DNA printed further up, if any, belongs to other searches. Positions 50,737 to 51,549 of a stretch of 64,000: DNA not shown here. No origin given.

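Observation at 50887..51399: Hcp-like tube-fold protein carrying a Sec signal peptide, with no T6SS genes nearby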

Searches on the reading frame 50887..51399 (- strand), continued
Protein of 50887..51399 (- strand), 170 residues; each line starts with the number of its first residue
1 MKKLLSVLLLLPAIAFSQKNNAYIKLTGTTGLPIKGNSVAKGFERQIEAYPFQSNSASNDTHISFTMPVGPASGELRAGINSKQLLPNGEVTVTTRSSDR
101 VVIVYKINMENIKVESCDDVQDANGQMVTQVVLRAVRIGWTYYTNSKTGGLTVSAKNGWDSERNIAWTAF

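Call 52: find_encoding_contigs(protein=window:50887-51399:-, flank=1000, max_places=3)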
Protein window:50887-51399:- (170 aa): 4 contigs read that carry it; 2 places shown.
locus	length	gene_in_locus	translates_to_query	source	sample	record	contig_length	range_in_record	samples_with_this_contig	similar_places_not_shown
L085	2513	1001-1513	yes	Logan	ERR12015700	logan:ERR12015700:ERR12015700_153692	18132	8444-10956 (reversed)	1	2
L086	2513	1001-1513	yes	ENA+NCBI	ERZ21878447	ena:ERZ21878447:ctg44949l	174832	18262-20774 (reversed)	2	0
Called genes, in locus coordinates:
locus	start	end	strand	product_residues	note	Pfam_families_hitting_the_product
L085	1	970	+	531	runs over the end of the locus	PF26549:Tricorn_N (faint), PF07676:PD40 (faint)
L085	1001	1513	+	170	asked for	PF05638:T6SS_HCP (weak)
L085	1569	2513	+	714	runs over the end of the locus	-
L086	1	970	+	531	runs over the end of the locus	PF26549:Tricorn_N (faint), PF07676:PD40 (faint)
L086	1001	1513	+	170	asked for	PF05638:T6SS_HCP (weak)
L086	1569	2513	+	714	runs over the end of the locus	-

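Call 59: search_protein_families(library=ncbifam, max_evalue=0.01, proteins=[L034:7155-8525:+, L034:5170-7038:+, L042:4318-5415:+, L058:1797-2285:+, L071:2670-3659:+, L005:2183-2848:+, L011:4223-6172:+, L005:10001-10513:+])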
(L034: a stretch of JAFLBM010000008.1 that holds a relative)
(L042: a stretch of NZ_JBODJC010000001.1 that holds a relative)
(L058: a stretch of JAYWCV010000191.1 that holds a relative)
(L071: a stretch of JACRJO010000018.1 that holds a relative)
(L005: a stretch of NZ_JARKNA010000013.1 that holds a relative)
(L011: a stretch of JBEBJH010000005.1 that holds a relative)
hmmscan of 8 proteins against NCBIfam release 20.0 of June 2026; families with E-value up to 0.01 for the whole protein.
L034:7155-8525:+ (457 aa): 0 families

L034:5170-7038:+ (623 aa): 0 families

L042:4318-5415:+ (366 aa): 0 families

L058:1797-2285:+ (163 aa): 0 families

L071:2670-3659:+ (330 aa): 0 families

L005:2183-2848:+ (222 aa): 0 families

L011:4223-6172:+ (650 aa): 0 families

L005:10001-10513:+ (171 aa): 0 families

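Call 71: fold_search(model_id=the predicted structure, library=viral)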
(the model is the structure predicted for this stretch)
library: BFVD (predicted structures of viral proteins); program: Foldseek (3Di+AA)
matches with E <= 10: 1334; with E <= 0.001: 5
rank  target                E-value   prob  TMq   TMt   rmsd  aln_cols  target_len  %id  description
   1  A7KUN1                3.0e-04  1.00  0.43  0.37   6.0       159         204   12  (no name in the UniProt tables at hand)
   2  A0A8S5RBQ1            3.0e-04  1.00  0.39  0.47   5.1       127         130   11  Uncharacterized protein [virus sp. ctmTa7]
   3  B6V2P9                3.0e-04  1.00  0.34  0.12   6.8       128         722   12  Gp12.1 [Bacillus phage SP01]
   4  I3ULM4                4.4e-04  1.00  0.45  0.34   8.4       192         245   10  (no name in the UniProt tables at hand)
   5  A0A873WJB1            5.8e-04  1.00  0.45  0.31   7.9       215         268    6  Uncharacterized protein [Synechococcus phage S-H9-1]
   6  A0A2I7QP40            1.1e-03  1.00  0.45  0.44   6.1       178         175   10  (no name in the UniProt tables at hand)
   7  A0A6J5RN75            1.1e-03  1.00  0.39  0.34  10.4       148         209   11  Uncharacterized protein [uncultured Caudovirales phage]
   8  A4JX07                1.1e-03  1.00  0.37  0.33  10.1       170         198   14  Gp12 [Burkholderia phage phi644-2]
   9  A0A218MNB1            1.2e-03  1.00  0.39  0.37   6.3       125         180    9  Uncharacterized protein [uncultured virus]
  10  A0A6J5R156            1.4e-03  1.00  0.41  0.47   9.9       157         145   13  Phage tail tube protein [uncultured Caudovirales phage]
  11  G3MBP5                1.5e-03  0.97  0.32  0.24  18.3       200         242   10  Gp179 [Bacillus phage G]
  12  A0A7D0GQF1            1.6e-03  1.00  0.46  0.35   8.5       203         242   10  (no name in the UniProt tables at hand)
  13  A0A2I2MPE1            1.9e-03  1.00  0.32  0.09   7.6       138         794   11  Minor tail protein [Mycobacterium phage EniyanLRS]
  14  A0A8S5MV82            2.0e-03  0.99  0.35  0.35  10.5       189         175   10  Uncharacterized protein [Siphoviridae sp. ctoSr5]
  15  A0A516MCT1            2.1e-03  1.00  0.35  0.44  15.9       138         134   11  (no name in the UniProt tables at hand)
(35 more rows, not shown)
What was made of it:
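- On Phage tail tube proteins: Call 71 (E at best 3e-4, TM at most 0.5).
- Closest known: Phage tail tube proteins. Different: The structural match is much weaker (E 3e-4, TM at most 0.5, call 71).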

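Call 76: search_protein_families(library=pfam, max_evalue=0.001, proteins=[L041:3339-3608:+, L069:938-1384:-, L022:18886-20316:-, L012:13900-16476:+, L044:17794-18102:-, L057:17705-18811:-, L063:8471-9265:-, L064:14387-15214:+, L040:10589-11821:+, L054:4281-5339:+])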
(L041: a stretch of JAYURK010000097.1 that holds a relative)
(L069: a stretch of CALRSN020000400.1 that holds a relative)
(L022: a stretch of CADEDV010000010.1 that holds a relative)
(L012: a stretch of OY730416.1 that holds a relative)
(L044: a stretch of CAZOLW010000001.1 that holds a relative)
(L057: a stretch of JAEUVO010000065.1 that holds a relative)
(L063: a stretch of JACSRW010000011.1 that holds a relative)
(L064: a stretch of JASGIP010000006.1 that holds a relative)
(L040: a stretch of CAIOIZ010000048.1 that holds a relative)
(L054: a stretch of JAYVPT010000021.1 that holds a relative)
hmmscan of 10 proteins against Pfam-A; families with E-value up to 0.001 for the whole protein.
L041:3339-3608:+ (90 aa): 0 families

L069:938-1384:- (148 aa): 0 families

L022:18886-20316:- (476 aa): 1 family
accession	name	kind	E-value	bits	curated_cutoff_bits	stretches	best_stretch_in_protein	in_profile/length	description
PF02233.22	PNTB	-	4.5e-180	599.9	31.7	1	6-470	2-454/456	NAD(P) transhydrogenase beta subunit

L012:13900-16476:+ (859 aa): 3 families
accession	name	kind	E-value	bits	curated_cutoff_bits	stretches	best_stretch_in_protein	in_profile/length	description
PF14403.11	CP_ATPgrasp_2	-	1.6e-146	488.5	32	1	87-464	1-373/374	Circularly permuted ATP-grasp type 2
PF04174.18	CP_ATPgrasp_1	-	4.3e-102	341.9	23.1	1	87-420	1-332/332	A circularly permuted ATPgrasp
PF04168.17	Alpha-E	-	2.3e-53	182.3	20.8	1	515-844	1-294/294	A predicted alpha-helical domain with a conserved ER motif.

L044:17794-18102:- (102 aa): 1 family
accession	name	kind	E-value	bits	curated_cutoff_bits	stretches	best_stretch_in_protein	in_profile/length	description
PF12769.12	PNTB_4TM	-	5e-32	110.7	26.2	1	14-99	2-85/85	4TM region of pyridine nucleotide transhydrogenase, mitoch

L057:17705-18811:- (368 aa): 3 families
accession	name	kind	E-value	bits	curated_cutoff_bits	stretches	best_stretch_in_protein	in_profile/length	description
PF01262.27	AlaDh_PNT_C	-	2.3e-66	223.7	23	1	139-364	1-213/214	Alanine dehydrogenase/PNT, C-terminal domain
PF05222.21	AlaDh_PNT_N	-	3.9e-31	108.5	30.4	1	3-135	1-136/136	Alanine dehydrogenase/PNT, N-terminal domain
PF02826.25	2-Hacid_dh_C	-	4.8e-07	29.8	25.1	0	230-283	75-127/178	D-isomer specific 2-hydroxyacid dehydrogenase, NAD binding domain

L063:8471-9265:- (264 aa): 3 families
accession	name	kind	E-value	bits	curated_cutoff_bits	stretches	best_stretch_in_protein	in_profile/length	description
PF13578.12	Methyltransf_24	-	9.7e-14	52.6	26.3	1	113-217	1-105/105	Methyltransferase domain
PF02390.23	Methyltransf_4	-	8.2e-06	25.8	24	1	110-179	3-72/173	Putative methyltransferase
PF01596.23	Methyltransf_3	-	2.4e-05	24.2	22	1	104-225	40-163/204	O-methyltransferase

L064:14387-15214:+ (276 aa): 3 families
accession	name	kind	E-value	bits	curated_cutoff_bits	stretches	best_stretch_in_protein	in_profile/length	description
PF08379.15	Bact_transglu_N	-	1.3e-15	58.3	27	1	2-67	15-80/80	Bacterial transglutaminase-like N-terminal region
PF01841.26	Transglut_core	-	1.9e-15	57.5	23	1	124-228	9-108/108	Transglutaminase-like superfamily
PF04473.18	DUF553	-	0.0002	21.3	20.5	1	143-189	46-85/140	Transglutaminase-like domain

L040:10589-11821:+ (411 aa): 0 families

L054:4281-5339:+ (353 aa): 2 families
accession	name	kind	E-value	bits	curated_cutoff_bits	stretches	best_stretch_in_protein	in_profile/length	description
PF25107.1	VWA7_N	-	6.6e-06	26.1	27.5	1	133-153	82-102/230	VWA7 N-terminal domain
PF07217.16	Het-C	-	0.00092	18.3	21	0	131-153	209-231/561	Heterokaryon incompatibility protein Het-C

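Call 77: find_encoding_contigs(protein=P0078, flank=8000, max_places=2)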
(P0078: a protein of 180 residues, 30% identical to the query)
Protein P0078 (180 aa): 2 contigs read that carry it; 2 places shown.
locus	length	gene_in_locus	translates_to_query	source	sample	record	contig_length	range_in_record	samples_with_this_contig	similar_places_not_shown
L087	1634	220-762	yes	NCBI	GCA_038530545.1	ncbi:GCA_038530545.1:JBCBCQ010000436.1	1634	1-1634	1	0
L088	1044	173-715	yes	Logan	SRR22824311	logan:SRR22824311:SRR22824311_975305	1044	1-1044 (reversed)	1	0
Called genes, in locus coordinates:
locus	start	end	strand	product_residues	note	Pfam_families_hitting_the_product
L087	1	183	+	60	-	?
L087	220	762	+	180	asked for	PF05638:T6SS_HCP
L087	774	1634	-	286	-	PF00588:SpoU_methylase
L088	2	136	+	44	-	?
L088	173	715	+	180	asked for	PF05638:T6SS_HCP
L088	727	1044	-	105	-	?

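Call 78: find_encoding_contigs(protein=P0094, flank=8000, max_places=2)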
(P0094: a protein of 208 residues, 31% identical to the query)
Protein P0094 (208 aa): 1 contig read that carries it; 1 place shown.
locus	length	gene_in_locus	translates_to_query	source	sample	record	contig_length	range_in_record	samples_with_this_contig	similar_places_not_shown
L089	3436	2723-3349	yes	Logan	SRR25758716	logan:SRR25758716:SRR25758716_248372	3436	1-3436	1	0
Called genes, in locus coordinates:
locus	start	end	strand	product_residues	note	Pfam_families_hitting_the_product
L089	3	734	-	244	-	?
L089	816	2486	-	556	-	PF00404:Dockerin_1 (faint)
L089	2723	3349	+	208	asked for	PF05638:T6SS_HCP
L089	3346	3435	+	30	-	?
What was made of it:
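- Tried and rejected: Distant signal-peptide Hcp-like hits possibly outside Bacteroidota (P0078, P0094): their contigs were too short to be informative (calls 77, 78).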

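Call 79: find_encoding_contigs(protein=P0071, flank=10000, max_places=2)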
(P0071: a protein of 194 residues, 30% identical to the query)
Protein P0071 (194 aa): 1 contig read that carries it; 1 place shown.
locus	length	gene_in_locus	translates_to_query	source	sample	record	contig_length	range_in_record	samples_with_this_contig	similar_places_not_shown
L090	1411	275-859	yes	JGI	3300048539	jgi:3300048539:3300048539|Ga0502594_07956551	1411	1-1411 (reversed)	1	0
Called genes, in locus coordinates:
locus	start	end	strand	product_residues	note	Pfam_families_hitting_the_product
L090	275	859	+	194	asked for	PF05638:T6SS_HCP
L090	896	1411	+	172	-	?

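Call 80: find_encoding_contigs(protein=P0064, flank=10000, max_places=2)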
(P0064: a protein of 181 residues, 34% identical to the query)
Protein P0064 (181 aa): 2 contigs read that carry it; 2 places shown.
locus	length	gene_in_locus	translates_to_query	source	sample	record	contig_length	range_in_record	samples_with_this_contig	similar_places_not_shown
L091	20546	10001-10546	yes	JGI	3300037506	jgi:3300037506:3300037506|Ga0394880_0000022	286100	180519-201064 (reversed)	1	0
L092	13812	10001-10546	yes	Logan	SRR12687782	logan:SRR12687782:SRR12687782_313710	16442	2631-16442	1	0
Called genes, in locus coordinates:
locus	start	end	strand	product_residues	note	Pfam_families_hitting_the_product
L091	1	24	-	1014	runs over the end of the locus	PF01979:Amidohydro_1, PF07969:Amidohydro_3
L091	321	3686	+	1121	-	PF00989:PAS, PF08447:PAS_3, PF13426:PAS_9, PF08447:PAS_3, PF08448:PAS_4, PF13426:PAS_9, PF08447:PAS_3, PF07730:HisKA_3, +4 more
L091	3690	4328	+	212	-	PF00072:Response_reg, PF08281:Sigma70_r4_2 (weak), PF00196:GerE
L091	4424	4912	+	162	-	PF00710:Asparaginase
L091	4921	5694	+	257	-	PF06314:ADC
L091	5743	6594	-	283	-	PF00561:Abhydrolase_1, PF12146:Hydrolase_4, PF12697:Abhydrolase_6, PF10230:LIDHydrolase (weak), PF06821:Ser_hydrolase (faint)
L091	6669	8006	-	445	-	PF00070:Pyr_redox (faint), PF00743:FMO-like, PF07992:Pyr_redox_2, PF12831:FAD_oxidored (faint), PF13434:Lys_Orn_oxgnase (faint), PF13450:NAD_binding_8 (weak), PF13738:Pyr_redox_3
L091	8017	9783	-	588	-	PF07687:M20_dimer (weak)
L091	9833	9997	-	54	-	-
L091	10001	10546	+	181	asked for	PF05638:T6SS_HCP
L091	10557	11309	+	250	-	PF18962:Por_Secre_tail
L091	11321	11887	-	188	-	PF01553:Acyltransferase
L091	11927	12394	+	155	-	-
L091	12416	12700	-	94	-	-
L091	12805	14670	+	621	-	PF17297:PEPCK_N, PF00821:PEPCK_GTP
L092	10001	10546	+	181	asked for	PF05638:T6SS_HCP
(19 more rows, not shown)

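Call 81: find_encoding_contigs(protein=P0086, flank=10000, max_places=2)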
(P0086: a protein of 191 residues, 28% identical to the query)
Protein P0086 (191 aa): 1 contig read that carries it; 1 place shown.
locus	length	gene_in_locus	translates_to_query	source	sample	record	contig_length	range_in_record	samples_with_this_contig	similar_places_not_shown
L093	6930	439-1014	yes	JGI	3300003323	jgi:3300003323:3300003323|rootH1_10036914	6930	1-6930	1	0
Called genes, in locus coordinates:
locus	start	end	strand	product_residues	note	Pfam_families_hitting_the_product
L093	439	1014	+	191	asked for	PF05638:T6SS_HCP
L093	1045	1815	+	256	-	PF18962:Por_Secre_tail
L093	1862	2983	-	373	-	PF01966:HD (weak), PF08433:KTI12, PF13671:AAA_33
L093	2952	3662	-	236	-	PF09414:RNA_ligase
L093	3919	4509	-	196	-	-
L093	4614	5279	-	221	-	PF03022:MRJP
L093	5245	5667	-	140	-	-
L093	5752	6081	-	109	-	-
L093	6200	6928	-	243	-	?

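Call 90: find_encoding_contigs(protein=P0055, flank=5000, max_places=2)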
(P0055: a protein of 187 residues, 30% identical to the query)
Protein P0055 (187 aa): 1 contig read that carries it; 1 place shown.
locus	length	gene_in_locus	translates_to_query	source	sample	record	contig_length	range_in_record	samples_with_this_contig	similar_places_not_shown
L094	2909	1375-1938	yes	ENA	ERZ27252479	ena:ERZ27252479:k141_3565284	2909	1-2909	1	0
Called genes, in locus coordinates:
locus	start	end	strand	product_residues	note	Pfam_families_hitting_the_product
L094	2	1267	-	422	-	?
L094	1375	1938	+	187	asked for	PF05638:T6SS_HCP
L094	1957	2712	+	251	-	PF18962:Por_Secre_tail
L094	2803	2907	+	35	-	?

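Call 91: find_encoding_contigs(protein=P0070, flank=5000, max_places=2)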
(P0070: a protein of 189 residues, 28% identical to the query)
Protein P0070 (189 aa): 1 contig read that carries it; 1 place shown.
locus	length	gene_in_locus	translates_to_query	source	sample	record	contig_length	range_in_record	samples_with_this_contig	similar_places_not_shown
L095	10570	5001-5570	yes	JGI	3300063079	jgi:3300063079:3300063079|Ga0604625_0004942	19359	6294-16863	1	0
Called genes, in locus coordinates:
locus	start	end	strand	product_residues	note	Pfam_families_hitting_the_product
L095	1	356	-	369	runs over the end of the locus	PF05222:AlaDh_PNT_N, PF02826:2-Hacid_dh_C (faint), PF01262:AlaDh_PNT_C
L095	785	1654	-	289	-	PF13578:Methyltransf_24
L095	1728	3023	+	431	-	PF00128:Alpha-amylase, PF02806:Alpha-amylase_C (faint), PF16657:Malt_amylase_C (weak)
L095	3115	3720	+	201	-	PF00588:SpoU_methylase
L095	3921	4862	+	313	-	PF01040:UbiA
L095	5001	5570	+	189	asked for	PF05638:T6SS_HCP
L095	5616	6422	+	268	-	PF18962:Por_Secre_tail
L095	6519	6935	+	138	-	PF03652:RuvX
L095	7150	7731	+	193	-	PF01327:Pep_deformylase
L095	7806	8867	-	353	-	PF01479:S4, PF00849:PseudoU_synth_2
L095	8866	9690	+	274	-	PF21948:LplA-B_cat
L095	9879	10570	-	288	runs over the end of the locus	-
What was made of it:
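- On T9SS cargo: By contrast, the partner of the distant subfamily does carry a CTD (calls 80, 81, 90, 91).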

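Call 92: find_encoding_contigs(protein=P0089, flank=5000, max_places=2)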
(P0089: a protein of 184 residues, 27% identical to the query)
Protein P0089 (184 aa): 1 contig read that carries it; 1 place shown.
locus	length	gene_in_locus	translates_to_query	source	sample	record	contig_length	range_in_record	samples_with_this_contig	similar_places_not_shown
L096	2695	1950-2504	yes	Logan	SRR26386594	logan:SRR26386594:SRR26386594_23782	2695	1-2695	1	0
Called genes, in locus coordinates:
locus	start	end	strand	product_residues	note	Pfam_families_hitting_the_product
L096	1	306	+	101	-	?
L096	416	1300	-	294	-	PF01063:Aminotran_4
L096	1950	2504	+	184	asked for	PF05638:T6SS_HCP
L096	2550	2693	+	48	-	?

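Call 95: search_protein_families(library=pfam, alignment_id=A2, max_evalue=0.001)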
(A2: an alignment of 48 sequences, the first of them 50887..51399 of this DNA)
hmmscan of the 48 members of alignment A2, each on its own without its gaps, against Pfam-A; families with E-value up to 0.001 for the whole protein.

A. member 1, window:50887-51399:- (170 aa): 1 family
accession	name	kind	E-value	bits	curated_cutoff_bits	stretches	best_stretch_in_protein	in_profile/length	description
PF05638.18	T6SS_HCP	-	1.8e-07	31.9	23.5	1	23-142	1-129/129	Type VI secretion system effector, Hcp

B. families by the number of members that match (of 48 scanned): 2 families
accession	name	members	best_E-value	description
PF05638.18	T6SS_HCP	38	1.3e-24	Type VI secretion system effector, Hcp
PF23891.1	DUF7243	1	0.0006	Family of unknown function (DUF7243)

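Call 111: list_cluster_members(proteins=[window:50887-51399:-, P0006, P0010, P0011, P0012, P0013, P0016, P0019, P0021, P0064])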
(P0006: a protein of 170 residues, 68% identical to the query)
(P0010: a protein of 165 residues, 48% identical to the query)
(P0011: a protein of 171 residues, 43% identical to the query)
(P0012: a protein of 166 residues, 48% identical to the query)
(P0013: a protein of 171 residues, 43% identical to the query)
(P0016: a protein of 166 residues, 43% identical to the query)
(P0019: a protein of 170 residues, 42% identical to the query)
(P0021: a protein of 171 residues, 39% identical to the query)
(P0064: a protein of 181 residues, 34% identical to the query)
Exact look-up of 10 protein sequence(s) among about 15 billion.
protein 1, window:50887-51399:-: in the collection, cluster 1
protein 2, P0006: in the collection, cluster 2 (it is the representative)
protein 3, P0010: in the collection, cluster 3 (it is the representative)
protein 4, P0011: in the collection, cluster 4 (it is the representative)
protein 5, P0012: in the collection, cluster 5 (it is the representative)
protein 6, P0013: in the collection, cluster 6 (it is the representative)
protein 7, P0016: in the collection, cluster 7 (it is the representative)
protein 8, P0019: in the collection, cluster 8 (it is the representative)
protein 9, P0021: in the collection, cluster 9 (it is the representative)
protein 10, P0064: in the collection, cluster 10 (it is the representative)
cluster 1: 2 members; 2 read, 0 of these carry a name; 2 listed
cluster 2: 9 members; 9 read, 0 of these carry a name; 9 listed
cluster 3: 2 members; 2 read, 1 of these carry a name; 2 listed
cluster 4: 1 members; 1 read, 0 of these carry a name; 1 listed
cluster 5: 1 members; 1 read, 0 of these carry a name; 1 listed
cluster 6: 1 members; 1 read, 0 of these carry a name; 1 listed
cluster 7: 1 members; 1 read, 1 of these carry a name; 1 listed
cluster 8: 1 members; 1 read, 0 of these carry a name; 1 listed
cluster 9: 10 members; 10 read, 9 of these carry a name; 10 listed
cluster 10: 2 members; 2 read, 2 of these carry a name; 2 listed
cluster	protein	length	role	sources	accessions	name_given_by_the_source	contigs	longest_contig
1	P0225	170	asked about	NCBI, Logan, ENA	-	-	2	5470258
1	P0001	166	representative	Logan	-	-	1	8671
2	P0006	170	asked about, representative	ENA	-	-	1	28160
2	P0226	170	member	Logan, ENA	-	-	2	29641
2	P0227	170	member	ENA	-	-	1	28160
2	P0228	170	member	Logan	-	-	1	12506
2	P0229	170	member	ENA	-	-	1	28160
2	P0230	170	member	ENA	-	-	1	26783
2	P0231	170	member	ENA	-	-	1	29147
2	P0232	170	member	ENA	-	-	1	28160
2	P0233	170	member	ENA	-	-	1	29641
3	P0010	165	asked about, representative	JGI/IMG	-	type VI protein secretion system component Hcp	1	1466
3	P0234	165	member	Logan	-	-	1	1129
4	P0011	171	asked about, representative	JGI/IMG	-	-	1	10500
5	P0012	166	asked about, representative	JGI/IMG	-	-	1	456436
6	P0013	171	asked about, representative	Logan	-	-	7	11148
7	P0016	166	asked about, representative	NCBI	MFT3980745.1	MAG: hypothetical protein QM687_09775 [Ferruginibacter sp.]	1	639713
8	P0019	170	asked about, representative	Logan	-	-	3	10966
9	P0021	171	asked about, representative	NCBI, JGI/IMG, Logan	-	type VI protein secretion system component Hcp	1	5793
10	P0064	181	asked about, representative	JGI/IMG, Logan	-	type VI secretion system Hcp family effector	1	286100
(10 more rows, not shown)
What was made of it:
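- Pipelines name relatives 'type VI secretion system component Hcp' (call 111).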
